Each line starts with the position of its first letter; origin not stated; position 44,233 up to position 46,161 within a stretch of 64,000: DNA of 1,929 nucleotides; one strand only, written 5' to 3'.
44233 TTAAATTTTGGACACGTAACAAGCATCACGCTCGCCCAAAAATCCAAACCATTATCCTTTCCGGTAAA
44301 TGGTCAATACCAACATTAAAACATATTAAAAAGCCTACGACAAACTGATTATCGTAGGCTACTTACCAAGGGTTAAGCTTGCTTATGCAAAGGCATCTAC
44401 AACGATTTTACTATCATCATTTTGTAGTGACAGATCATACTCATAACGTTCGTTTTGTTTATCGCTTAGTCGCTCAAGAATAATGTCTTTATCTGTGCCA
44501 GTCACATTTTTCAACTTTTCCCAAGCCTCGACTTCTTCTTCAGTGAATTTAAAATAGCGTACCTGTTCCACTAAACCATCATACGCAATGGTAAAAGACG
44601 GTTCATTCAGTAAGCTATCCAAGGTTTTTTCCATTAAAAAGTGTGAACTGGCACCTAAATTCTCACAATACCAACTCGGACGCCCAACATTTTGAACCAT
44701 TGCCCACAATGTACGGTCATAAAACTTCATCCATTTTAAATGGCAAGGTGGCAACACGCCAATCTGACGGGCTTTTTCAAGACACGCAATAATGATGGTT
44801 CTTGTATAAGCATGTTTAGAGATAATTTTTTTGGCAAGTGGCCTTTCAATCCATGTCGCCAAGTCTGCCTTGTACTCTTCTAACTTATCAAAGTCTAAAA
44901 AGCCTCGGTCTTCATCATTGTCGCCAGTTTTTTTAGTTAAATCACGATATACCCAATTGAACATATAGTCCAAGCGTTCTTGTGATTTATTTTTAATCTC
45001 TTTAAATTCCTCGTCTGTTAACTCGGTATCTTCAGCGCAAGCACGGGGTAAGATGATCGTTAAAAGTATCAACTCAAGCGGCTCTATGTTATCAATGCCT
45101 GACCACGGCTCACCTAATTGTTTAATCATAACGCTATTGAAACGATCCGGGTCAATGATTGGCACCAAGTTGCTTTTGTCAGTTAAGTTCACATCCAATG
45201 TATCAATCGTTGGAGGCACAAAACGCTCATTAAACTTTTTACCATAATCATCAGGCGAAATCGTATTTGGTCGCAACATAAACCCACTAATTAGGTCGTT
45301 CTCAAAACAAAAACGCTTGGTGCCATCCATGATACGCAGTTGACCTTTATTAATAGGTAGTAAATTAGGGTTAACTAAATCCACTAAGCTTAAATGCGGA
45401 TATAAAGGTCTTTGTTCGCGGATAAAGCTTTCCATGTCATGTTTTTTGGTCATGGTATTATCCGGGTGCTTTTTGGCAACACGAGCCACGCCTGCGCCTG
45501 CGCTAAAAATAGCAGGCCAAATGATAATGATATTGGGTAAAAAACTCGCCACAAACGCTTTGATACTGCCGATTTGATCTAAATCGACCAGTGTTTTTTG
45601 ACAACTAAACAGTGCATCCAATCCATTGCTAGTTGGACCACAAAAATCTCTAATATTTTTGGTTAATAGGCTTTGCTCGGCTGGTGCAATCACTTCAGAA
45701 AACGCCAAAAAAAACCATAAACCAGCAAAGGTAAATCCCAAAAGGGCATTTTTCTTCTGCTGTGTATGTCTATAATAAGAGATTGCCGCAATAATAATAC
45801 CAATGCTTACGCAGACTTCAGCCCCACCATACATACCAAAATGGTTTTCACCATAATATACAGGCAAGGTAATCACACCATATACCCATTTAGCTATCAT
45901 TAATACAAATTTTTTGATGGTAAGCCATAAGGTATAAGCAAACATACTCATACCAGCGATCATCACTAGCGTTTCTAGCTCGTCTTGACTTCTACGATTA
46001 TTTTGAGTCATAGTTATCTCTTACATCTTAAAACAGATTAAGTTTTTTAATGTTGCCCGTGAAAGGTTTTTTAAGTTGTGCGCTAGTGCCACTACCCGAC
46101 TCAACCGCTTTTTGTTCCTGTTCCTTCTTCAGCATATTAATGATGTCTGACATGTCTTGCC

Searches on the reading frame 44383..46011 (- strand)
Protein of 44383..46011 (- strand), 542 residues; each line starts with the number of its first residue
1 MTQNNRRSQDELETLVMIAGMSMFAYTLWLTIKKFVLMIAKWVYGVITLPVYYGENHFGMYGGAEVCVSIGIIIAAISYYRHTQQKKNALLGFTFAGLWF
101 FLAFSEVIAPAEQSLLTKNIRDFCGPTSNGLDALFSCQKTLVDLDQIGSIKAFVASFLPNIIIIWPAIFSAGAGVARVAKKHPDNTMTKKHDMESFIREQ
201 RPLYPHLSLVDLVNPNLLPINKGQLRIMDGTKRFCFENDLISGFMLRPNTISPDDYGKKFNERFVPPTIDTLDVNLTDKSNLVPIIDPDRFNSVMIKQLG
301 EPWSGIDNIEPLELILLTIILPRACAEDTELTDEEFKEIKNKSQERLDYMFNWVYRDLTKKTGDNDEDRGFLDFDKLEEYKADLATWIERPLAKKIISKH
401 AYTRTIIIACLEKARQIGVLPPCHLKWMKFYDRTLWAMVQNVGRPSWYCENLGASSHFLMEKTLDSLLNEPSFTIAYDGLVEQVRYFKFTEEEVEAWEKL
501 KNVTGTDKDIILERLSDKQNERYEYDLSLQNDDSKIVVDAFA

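Call 8: search_protein_families(library=ncbifam, proteins=[window:44383-46011:-], max_evalue=0.01)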
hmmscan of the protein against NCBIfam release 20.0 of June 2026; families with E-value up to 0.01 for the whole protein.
window:44383-46011:- (542 aa): 1 family
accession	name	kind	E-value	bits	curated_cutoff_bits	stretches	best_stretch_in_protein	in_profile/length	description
NF033890.1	DotM_IcmP_IVB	equivalog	2.4e-27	96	230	1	381-489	246-354/356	type IVB secretion system coupling complex protein DotM/IcmP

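Call 90: search_protein_families(library=pfam, proteins=[window:44383-46011:-], max_evalue=0.01)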
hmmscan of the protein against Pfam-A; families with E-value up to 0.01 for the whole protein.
window:44383-46011:- (542 aa): 1 family
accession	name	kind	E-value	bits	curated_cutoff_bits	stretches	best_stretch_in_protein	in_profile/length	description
PF23127.1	DotM_C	-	3.8e-32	112.3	27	1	292-480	4-170/172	DotM, C-terminal cytoplasmic domain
